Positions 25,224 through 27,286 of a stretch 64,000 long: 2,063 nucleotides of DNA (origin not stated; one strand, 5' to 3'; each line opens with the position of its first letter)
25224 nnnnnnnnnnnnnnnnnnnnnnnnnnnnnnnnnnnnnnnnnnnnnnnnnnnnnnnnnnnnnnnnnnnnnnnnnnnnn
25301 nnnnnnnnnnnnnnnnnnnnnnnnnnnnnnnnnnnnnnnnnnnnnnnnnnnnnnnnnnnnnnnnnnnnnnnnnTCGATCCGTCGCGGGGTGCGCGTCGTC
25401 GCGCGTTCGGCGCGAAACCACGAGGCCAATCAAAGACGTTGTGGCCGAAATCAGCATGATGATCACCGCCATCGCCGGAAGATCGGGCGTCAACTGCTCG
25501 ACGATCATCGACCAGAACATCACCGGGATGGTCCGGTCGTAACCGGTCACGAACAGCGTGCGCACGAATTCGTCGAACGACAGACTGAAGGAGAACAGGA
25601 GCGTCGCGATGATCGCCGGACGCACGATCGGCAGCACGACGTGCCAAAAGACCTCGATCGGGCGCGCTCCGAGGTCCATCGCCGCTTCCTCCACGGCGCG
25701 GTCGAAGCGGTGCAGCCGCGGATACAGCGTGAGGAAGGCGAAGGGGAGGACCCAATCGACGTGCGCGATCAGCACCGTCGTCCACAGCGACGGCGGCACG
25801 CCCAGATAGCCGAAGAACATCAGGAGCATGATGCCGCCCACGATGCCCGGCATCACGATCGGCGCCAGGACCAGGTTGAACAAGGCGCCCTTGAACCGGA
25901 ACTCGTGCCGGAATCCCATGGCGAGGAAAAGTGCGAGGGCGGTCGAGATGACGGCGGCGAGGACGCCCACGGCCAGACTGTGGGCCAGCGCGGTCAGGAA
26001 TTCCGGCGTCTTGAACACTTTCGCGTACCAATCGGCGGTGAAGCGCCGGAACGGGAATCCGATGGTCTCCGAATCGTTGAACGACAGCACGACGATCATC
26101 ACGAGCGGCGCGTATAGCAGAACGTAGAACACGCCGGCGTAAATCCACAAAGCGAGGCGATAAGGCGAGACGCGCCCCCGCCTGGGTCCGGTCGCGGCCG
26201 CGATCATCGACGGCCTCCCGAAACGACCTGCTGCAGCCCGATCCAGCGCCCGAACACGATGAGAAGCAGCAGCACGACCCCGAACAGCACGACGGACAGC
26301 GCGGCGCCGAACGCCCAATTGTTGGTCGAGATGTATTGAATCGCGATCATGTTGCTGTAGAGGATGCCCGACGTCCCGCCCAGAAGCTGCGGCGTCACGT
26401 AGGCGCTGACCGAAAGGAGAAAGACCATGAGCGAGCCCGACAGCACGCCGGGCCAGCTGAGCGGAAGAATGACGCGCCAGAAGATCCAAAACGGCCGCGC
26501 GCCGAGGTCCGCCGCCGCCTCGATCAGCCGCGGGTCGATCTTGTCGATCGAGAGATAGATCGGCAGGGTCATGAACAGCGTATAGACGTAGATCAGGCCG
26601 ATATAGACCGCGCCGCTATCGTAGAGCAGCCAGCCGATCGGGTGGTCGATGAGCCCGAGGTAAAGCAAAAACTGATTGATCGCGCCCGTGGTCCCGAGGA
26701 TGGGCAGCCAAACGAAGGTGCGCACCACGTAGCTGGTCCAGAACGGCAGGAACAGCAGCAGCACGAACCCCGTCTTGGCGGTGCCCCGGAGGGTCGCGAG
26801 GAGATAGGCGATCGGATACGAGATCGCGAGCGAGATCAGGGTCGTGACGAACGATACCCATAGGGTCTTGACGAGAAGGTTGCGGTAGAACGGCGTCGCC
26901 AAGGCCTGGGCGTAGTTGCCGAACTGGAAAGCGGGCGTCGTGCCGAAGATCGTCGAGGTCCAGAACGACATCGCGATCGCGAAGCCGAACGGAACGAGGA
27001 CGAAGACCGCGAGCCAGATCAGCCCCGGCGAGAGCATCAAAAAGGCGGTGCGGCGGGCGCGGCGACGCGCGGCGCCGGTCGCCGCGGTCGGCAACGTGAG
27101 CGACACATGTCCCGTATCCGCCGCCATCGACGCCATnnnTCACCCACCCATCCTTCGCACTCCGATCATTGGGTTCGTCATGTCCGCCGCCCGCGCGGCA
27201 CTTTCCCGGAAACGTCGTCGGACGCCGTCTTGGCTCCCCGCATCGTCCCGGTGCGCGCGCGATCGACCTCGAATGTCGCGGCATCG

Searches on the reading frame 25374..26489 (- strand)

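Call 18: search_protein_families(library=pfam, max_evalue=0.01, proteins=[window:25374-26489:-])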
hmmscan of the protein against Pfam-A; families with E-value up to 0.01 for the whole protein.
window:25374-26489:- (372 aa): 1 family
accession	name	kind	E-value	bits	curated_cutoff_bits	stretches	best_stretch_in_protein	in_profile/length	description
PF00528.27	BPD_transp_1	-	1.1e-14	55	26.4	1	184-362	3-182/184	Binding-protein-dependent transport system inner membrane component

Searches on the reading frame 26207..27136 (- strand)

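Call 5: search_protein_families(library=pfam, proteins=[window:26207-27136:-])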
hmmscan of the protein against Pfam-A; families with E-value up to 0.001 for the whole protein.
window:26207-27136:- (310 aa): 1 family
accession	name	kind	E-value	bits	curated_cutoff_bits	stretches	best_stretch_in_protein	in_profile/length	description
PF00528.27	BPD_transp_1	-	8.2e-08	32.6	26.4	1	132-293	43-171/184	Binding-protein-dependent transport system inner membrane component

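Call 6: search_protein_families(library=ncbifam, proteins=[window:26207-27136:-])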
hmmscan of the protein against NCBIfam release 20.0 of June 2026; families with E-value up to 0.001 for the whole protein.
window:26207-27136:- (310 aa): 20 families
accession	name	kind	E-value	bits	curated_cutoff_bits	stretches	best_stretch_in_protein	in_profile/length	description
NF007044.0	PRK09497.1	equivalog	1.8e-57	195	348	1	39-295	16-271/285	spermidine/putrescine ABC transporter permease PotB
NF007963.0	PRK10683.1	equivalog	1.8e-50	172.1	489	1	69-295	80-305/317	putrescine ABC transporter permease PotH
NF043074.1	MMSYN1_0196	equivalog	1.6e-28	99.8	350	1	30-305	9-268/277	spermidine/putrescine ABC transporter permease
NF011624.0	PRK15050.1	equivalog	5.1e-23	81.6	247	1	18-295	11-282/297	2-aminoethylphosphonate ABC transporter permease subunit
TIGR03226.1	PhnU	equivalog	7.4e-22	78.2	283.45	1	4-291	13-296/311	2-aminoethylphosphonate ABC transporter permease subunit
NF006939.0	PRK09421.1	equivalog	3.6e-16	59.3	262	1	88-243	12-162/230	molybdate ABC transporter permease subunit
TIGR03262.1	PhnU2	equivalog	8e-16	57.8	593.25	1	38-293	10-251/546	putative 2-aminoethylphosphonate ABC transporter permease subunit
TIGR01581.1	Mo_ABC_porter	hypoth_equivalog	1e-15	57.8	210.3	1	75-294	10-225/225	ABC transporter permease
TIGR02141.1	modB_ABC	equivalog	2.2e-14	53.6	182.6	1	91-293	3-200/208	molybdate ABC transporter permease subunit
NF040931.1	ABC_arch_GlcT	equivalog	1.5e-10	41.2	360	1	37-295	4-267/278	glucose ABC transporter permease GlcT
TIGR00969.1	3a0106s02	subfamily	6.2e-09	35.7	240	1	36-293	21-264/272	sulfate ABC transporter permease subunit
NF043073.1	MMSYN1_0195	equivalog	8e-09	34.2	1250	1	43-290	14-243/1021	spermidine/putrescine ABC transporter permease/substrate-binding protein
NF040839.1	tungstate_WtpB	equivalog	1.5e-07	31.3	340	1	72-246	30-197/251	tungstate ABC transporter permease WtpB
NF007047.0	PRK09500.1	equivalog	3.1e-07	30.3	326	1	71-292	34-245/257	spermidine/putrescine ABC transporter permease PotC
TIGR03416.1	ABC_choXWV_perm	equivalog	3.9e-07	29.8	363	1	189-289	162-263/267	choline ABC transporter permease subunit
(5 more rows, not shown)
